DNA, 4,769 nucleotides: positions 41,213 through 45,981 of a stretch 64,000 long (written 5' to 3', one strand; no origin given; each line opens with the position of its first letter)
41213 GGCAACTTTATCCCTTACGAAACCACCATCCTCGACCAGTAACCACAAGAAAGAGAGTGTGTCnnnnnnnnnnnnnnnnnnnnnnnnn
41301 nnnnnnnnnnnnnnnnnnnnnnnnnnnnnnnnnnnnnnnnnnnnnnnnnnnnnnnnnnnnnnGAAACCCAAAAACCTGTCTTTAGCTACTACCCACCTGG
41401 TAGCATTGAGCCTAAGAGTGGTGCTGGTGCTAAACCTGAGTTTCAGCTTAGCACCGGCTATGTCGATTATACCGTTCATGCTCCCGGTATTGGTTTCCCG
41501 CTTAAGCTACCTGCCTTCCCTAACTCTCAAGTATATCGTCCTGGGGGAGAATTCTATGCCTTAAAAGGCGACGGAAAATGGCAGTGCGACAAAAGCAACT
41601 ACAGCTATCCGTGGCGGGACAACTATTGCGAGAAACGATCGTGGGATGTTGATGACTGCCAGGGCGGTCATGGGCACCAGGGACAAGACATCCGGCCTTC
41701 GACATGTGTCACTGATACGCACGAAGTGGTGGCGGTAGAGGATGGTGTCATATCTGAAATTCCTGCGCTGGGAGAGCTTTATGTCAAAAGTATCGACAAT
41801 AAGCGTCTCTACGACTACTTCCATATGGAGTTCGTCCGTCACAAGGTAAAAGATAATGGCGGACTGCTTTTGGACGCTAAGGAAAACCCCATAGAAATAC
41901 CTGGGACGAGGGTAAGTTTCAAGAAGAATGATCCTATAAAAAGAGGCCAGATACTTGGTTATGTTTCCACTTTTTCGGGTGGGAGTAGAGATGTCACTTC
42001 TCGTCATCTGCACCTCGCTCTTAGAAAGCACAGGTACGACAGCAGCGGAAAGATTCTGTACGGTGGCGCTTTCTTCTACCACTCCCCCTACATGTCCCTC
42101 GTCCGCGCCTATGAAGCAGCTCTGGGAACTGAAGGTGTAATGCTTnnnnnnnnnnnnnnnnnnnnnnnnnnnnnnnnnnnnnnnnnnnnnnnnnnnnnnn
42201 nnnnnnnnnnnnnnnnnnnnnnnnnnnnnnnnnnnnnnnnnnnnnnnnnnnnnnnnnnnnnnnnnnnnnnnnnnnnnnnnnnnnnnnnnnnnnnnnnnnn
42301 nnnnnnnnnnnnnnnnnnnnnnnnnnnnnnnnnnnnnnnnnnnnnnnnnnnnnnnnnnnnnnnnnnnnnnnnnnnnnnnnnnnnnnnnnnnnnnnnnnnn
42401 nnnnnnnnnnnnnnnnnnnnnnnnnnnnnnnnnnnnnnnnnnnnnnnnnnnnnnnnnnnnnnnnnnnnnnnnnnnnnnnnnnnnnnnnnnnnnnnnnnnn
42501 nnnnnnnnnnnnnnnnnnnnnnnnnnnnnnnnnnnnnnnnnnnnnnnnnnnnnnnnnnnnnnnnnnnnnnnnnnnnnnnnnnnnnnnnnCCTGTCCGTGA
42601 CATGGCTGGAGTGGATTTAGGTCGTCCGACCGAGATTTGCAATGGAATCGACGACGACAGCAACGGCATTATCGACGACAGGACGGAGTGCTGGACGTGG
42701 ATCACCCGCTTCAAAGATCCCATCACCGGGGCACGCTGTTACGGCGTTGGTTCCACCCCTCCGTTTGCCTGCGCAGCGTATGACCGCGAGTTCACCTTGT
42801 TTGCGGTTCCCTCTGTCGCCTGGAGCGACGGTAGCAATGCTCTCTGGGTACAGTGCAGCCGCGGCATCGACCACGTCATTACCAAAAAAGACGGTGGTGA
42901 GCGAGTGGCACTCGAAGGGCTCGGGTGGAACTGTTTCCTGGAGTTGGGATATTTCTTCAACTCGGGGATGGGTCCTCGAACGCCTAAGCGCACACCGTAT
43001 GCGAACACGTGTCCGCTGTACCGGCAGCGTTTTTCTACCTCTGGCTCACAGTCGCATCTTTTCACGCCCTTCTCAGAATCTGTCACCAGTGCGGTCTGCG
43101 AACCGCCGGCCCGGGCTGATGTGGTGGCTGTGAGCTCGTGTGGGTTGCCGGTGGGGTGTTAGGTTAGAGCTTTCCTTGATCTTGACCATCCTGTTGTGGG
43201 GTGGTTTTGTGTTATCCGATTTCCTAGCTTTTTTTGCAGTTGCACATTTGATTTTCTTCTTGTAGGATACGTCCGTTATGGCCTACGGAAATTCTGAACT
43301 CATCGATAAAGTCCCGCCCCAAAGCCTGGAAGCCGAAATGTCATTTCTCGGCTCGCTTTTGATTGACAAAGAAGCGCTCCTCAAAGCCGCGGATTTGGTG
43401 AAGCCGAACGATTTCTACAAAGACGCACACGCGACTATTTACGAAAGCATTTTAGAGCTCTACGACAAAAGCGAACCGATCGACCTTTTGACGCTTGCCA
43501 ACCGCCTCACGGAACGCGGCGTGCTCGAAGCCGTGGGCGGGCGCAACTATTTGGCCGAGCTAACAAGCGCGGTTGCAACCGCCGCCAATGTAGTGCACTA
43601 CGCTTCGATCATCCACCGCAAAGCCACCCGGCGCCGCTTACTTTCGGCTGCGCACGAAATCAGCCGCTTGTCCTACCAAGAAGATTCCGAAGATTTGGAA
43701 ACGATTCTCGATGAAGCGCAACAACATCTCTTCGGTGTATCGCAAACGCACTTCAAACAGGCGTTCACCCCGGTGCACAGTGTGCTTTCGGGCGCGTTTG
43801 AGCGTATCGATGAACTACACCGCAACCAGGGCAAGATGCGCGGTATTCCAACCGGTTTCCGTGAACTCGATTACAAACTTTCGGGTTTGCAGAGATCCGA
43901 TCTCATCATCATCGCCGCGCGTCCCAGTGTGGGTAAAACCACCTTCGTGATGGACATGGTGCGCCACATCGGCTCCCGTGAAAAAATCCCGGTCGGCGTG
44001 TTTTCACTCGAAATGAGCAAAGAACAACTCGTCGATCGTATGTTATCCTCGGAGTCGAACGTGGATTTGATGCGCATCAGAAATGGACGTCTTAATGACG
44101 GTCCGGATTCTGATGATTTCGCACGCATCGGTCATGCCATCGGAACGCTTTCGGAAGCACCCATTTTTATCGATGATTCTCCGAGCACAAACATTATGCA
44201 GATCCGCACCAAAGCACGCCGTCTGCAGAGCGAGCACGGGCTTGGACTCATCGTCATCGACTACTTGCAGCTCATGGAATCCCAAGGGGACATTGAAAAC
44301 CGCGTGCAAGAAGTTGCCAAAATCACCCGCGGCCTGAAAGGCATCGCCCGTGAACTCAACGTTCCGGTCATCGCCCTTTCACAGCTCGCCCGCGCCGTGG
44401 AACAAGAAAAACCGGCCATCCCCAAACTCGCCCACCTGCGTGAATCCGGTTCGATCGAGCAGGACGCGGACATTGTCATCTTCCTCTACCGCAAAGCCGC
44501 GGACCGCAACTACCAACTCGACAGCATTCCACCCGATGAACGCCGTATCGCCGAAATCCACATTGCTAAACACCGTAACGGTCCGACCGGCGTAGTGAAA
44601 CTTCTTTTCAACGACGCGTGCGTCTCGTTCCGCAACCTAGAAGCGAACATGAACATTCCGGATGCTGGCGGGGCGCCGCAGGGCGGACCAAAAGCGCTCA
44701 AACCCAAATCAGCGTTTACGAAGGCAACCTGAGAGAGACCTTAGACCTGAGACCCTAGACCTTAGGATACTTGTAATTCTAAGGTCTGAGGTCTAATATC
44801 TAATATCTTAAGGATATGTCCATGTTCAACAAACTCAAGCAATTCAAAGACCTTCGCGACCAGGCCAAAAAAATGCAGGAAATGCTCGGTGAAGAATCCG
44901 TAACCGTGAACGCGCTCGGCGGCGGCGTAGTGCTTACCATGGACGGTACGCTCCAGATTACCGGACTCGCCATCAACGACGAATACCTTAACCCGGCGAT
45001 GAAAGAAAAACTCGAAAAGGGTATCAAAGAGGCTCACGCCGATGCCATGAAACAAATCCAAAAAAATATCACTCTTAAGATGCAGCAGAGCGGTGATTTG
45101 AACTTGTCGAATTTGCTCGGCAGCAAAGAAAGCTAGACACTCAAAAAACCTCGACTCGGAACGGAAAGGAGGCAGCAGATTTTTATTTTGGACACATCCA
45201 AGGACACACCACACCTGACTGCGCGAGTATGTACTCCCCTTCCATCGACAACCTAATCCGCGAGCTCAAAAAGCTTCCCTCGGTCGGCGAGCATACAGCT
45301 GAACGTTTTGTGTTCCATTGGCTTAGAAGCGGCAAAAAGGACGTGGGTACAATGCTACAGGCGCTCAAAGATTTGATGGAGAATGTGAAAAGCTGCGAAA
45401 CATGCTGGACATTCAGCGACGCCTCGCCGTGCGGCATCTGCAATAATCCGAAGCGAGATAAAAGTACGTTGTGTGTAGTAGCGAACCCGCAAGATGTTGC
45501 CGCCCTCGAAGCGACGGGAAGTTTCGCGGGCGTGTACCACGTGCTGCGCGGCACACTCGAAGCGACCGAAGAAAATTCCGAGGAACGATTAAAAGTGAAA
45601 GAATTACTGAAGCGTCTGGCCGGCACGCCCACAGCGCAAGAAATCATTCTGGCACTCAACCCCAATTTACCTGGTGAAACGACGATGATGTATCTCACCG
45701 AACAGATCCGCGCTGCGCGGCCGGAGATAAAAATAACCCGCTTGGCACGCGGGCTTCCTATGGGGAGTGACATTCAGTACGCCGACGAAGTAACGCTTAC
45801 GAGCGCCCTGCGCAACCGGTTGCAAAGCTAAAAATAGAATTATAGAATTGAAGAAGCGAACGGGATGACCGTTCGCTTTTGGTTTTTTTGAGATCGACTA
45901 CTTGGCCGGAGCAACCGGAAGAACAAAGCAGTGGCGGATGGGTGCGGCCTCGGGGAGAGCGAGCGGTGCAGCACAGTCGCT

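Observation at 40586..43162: Secreted protein plus M23 peptidase carrying Cys-rich/MopE-like domains, a possible cell-wall-active effector pair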

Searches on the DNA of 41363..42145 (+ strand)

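Call 110: search_dna_similar(query=L092:4342-6243:+, collection=plasmids, mode=near, max_rows=60)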
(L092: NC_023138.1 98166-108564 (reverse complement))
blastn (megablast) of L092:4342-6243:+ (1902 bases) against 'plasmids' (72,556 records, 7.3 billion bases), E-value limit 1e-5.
Records with a match: 57; places in all: 58; records where one place covers at least 80% of the query: 56.
Best place of each record, by identity: >=99% 7; 90-95% 9; 80-90% 41.
By first word of the organism name: Phaeobacter 57.
By predicted mobility (MOB-suite, as given by PLSDB): non-mobilizable 56; mobilizable 1.
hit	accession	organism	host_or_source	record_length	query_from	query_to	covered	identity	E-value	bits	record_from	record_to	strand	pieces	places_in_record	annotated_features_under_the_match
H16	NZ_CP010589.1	Phaeobacter gallaeciensis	cell culture,clam larvae aquaculture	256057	1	1902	100%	100.0%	0e+0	3513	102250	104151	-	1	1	M23 family metallopeptidase | hypothetical protein | gamma-glutamylcyclotransferase | ATP-binding cassette domain-containing protein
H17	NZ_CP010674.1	Phaeobacter gallaeciensis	cell culture,clam larvae aquaculture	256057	1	1902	100%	100.0%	0e+0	3513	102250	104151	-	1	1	M23 family metallopeptidase | hypothetical protein | gamma-glutamylcyclotransferase | ATP-binding cassette domain-containing protein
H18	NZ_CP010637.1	Phaeobacter gallaeciensis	cell culture,clam aquaculture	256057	1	1902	100%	100.0%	0e+0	3513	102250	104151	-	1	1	M23 family metallopeptidase | hypothetical protein | gamma-glutamylcyclotransferase | ATP-binding cassette domain-containing protein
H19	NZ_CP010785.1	Phaeobacter gallaeciensis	cell culture,algae aquaculture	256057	1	1902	100%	100.0%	0e+0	3513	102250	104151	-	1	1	M23 family metallopeptidase | hypothetical protein | gamma-glutamylcyclotransferase | ATP-binding cassette domain-containing protein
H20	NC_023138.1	Phaeobacter gallaeciensis DSM 26640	-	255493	1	1902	100%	100.0%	0e+0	3513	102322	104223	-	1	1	M23 family metallopeptidase | hypothetical protein | gamma-glutamylcyclotransferase | ATP-binding cassette domain-containing protein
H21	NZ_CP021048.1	Phaeobacter gallaeciensis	cell culture,Pacific plankton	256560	1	1902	100%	99.9%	0e+0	3507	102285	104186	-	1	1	M23 family metallopeptidase | hypothetical protein | gamma-glutamylcyclotransferase | ATP-binding cassette domain-containing protein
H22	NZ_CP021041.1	Phaeobacter gallaeciensis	cell culture,Pacific plankton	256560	1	1902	100%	99.9%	0e+0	3507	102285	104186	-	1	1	M23 family metallopeptidase | hypothetical protein | gamma-glutamylcyclotransferase | ATP-binding cassette domain-containing protein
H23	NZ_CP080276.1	Phaeobacter piscinae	-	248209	1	1902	100%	93.0%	0e+0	2769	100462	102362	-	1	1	M23 family metallopeptidase | hypothetical protein | gamma-glutamylcyclotransferase | ATP-binding cassette domain-containing protein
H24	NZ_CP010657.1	Phaeobacter piscinae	cell culture,clam larvae aquaculture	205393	1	1902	100%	92.7%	0e+0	2743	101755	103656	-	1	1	M23 family metallopeptidase | hypothetical protein | gamma-glutamylcyclotransferase | ATP-binding cassette domain-containing protein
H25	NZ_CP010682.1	Phaeobacter piscinae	cell culture,rotifer aquaculture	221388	1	1902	100%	92.6%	0e+0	2737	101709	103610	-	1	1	M23 family metallopeptidase | hypothetical protein | gamma-glutamylcyclotransferase | ATP-binding cassette domain-containing protein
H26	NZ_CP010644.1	Phaeobacter piscinae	cell culture,fish aquaculture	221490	1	1902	100%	92.6%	0e+0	2737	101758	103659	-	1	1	M23 family metallopeptidase | hypothetical protein | gamma-glutamylcyclotransferase | ATP-binding cassette domain-containing protein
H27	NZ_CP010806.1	Phaeobacter piscinae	cell culture,cleaning system aquaculture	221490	1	1902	100%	92.6%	0e+0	2737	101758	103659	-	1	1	M23 family metallopeptidase | hypothetical protein | gamma-glutamylcyclotransferase | ATP-binding cassette domain-containing protein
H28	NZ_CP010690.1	Phaeobacter piscinae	cell culture,fish aquaculture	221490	1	1902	100%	92.6%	0e+0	2737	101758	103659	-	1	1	M23 family metallopeptidase | hypothetical protein | gamma-glutamylcyclotransferase | ATP-binding cassette domain-containing protein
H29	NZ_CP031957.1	Phaeobacter sp. LSS9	-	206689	1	1902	100%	92.5%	0e+0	2721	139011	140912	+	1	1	M23 family metallopeptidase | hypothetical protein | gamma-glutamylcyclotransferase | ATP-binding cassette domain-containing protein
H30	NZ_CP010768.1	Phaeobacter piscinae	cell culture,fish larvae aquaculture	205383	1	1902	100%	91.9%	0e+0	2660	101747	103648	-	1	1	M23 family metallopeptidase | hypothetical protein | gamma-glutamylcyclotransferase | ATP-binding cassette domain-containing protein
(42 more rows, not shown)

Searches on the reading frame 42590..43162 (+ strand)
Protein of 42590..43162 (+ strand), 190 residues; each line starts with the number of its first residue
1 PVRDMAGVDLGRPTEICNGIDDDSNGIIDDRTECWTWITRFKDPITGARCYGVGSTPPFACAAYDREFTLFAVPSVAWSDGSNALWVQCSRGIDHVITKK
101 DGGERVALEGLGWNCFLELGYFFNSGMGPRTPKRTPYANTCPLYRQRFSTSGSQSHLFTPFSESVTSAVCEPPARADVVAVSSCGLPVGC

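Call 16: find_homologous_proteins(query=window:42590-43162:+)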
Query window:42590-43162:+ (190 aa): 4 proteins with E <= 0.001 among 58 candidates.
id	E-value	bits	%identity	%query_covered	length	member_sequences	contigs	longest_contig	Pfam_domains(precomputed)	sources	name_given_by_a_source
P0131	2.9e-113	395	86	100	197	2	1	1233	-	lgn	-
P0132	2.8e-93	329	77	93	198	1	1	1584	-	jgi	jgi:hypothetical protein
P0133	1.2e-48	184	75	54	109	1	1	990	-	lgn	-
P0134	4.4e-30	123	39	95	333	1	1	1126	PF11617.14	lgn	-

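Call 42: search_protein_families(library=pfam, proteins=[window:42590-43162:+, P0134], max_evalue=10)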
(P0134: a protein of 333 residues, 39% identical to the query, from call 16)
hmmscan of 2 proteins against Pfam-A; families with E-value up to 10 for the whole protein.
window:42590-43162:+ (190 aa): 1 family
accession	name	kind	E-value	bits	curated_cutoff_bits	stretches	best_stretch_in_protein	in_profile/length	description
PF11617.13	Cu-binding_MopE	-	0.024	15.3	27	1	14-30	14-30/30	Putative metal-binding motif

P0134 (333 aa): 2 families
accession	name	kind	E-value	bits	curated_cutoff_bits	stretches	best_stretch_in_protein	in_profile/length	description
PF11617.13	Cu-binding_MopE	-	7.3e-09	36.2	27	1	145-174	1-30/30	Putative metal-binding motif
PF07519.17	Tannase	-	0.2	10.9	29.8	1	150-181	183-214/490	Tannase and feruloyl esterase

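Call 53: search_protein_representatives(alignment_id=A5)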
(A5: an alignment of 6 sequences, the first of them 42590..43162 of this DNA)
Query: 6 sequences, 320 profile positions. Proteins with E-value up to 0.001 (for the whole library): 1746; up to 1e-10: 331; up to 1e-30: 64. The best 150 are listed.
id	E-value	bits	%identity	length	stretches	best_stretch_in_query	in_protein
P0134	2.5e-153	526.6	-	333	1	1-320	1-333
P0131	3.1e-112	391.6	-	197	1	120-320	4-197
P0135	1.5e-70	254.6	-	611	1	49-320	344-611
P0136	1.7e-69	251.2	-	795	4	135-320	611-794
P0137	7.9e-69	249.0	-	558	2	127-320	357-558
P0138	1.6e-68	248.0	-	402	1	50-320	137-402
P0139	1.1e-67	245.3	-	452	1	49-320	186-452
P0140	3.2e-67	243.7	-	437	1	122-320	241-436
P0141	7.4e-67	242.5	-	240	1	107-320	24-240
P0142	1.6e-64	234.9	-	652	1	62-320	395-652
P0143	4.3e-64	233.4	-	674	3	127-320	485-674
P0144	7.0e-63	229.5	-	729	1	55-320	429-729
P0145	3.9e-62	227.0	-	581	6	135-320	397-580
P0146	5.9e-62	226.4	-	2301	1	90-320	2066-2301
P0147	8.0e-62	226.0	-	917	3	57-320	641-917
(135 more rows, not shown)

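Call 55: search_protein_families(library=pfam, alignment_id=A6, max_evalue=0.001)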
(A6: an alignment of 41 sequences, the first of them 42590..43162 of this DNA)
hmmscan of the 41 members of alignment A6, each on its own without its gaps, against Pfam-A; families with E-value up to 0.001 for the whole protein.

A. member 1, window:42590-43162:+ (190 aa): 0 families

B. families by the number of members that match (of 41 scanned): 27 families (the first 25 are shown)
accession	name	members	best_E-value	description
PF11617.13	Cu-binding_MopE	12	1.2e-55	Putative metal-binding motif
PF01551.29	Peptidase_M23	9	4e-26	Peptidase family M23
PF05257.22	CHAP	3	1.8e-12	CHAP domain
PF13529.12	Peptidase_C39_2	3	6.1e-10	Peptidase_C39 like family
PF23106.1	EGF_Teneurin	1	4.9e-42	Teneurin-like EGF domain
PF25024.1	EGF_TEN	1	4.8e-28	Teneurin EGF domain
PF07974.19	EGF_2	1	5e-18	EGF-like domain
PF07603.17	Lcl_C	1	1.1e-17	Lcl C-terminal domain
PF00053.31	EGF_laminin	1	1.6e-14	Laminin EGF domain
PF13620.12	CarboxypepD_reg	1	1.7e-14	Carboxypeptidase regulatory-like domain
PF13715.12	CarbopepD_reg_2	1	1.3e-12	CarboxypepD_reg-like domain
PF00041.27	fn3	1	3.8e-11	Fibronectin type III domain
PF17210.9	SdrD_B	1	1.4e-10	SdrD B-like domain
PF01344.31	Kelch_1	1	1.9e-09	Kelch motif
PF07705.17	CARDB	1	5.3e-09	CARDB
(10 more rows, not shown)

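Call 71: search_solved_structures(query=A5, max_evalue=1)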
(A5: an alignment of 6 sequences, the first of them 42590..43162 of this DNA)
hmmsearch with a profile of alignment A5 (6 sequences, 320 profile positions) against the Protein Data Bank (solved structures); distinct sequences matched with E-value up to 1: 0.

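Call 88: find_encoding_contigs(protein=P0135, flank=6000, max_places=2)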
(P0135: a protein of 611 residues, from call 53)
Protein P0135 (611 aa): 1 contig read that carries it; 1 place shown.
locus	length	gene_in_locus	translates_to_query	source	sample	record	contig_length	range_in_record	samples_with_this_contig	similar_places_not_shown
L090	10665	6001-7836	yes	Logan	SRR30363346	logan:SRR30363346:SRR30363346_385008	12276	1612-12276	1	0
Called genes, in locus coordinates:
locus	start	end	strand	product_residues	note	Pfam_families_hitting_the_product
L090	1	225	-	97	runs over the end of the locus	PF01783:Ribosomal_L32p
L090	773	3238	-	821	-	PF00521:DNA_topoisoIV, PF03989:DNA_gyraseA_C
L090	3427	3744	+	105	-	-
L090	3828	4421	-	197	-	-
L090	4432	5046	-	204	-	PF13483:Lactamase_B_3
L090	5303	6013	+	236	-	-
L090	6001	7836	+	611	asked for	-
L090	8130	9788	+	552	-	-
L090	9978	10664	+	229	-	?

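Call 89: find_encoding_contigs(protein=P0144, flank=6000, max_places=2)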
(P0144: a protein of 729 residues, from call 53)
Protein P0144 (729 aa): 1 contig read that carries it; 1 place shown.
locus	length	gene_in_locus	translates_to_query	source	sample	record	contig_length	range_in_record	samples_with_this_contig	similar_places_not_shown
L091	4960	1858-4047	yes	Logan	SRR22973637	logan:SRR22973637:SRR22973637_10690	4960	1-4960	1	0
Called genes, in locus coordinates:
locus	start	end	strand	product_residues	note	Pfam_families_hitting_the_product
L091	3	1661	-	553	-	?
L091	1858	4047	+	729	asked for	PF11617:Cu-binding_MopE (weak), PF01551:Peptidase_M23, PF09136:Glucodextran_B (faint)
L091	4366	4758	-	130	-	-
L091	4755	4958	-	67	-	?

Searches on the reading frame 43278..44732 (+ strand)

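Call 26: search_protein_families(library=pfam, proteins=[window:43278-44732:+], max_evalue=0.001)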
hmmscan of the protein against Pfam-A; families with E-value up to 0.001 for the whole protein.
window:43278-44732:+ (484 aa): 3 families
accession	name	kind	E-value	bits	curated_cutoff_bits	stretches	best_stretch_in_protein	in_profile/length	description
PF03796.21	DnaB_C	-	5.2e-99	331.2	27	1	189-453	1-255/255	DnaB-like helicase C terminal domain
PF00772.26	DnaB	-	4.3e-34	117.1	23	1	13-113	2-102/103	DnaB-like helicase N terminal domain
PF13481.12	AAA_25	-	6.8e-14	52.4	27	1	186-369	11-189/195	AAA domain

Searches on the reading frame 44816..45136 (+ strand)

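Call 26: search_protein_families(library=pfam, proteins=[window:44816-45136:+], max_evalue=0.001)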
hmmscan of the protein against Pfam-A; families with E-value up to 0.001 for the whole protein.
window:44816-45136:+ (106 aa): 1 family
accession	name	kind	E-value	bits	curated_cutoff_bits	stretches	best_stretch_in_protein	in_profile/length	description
PF02575.21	YbaB_DNA_bd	-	6.3e-15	55.6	25.5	1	7-91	1-85/91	YbaB/EbfC DNA-binding family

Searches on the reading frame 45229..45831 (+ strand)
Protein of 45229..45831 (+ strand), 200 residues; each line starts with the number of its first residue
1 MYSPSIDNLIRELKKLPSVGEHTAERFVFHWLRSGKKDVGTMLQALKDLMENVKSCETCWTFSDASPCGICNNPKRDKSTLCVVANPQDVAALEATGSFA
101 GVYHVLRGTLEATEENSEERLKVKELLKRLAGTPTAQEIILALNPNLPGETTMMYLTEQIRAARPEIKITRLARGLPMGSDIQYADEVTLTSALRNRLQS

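Call 26: search_protein_families(library=pfam, proteins=[window:45229-45831:+], max_evalue=0.001)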
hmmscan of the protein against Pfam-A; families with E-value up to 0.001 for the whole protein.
window:45229-45831:+ (200 aa): 5 families
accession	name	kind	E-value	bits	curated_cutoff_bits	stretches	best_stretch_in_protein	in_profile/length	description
PF13662.12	Toprim_4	-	4.2e-19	69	25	1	79-173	1-85/85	Toprim domain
PF21175.2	RecR_C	-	1.8e-10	40.4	22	1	175-197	1-23/24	RecR, C-terminal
PF21176.3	RecR_HhH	-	1e-09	38.5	27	1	6-49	1-44/45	RecR, helix-hairpin-helix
PF01751.28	Toprim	-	8.8e-08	32.7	23.1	1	80-171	1-95/96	Toprim domain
PF02132.21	RecR_ZnF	-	4.5e-05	23.6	22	1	53-73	1-21/21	RecR, Cys4-zinc finger domain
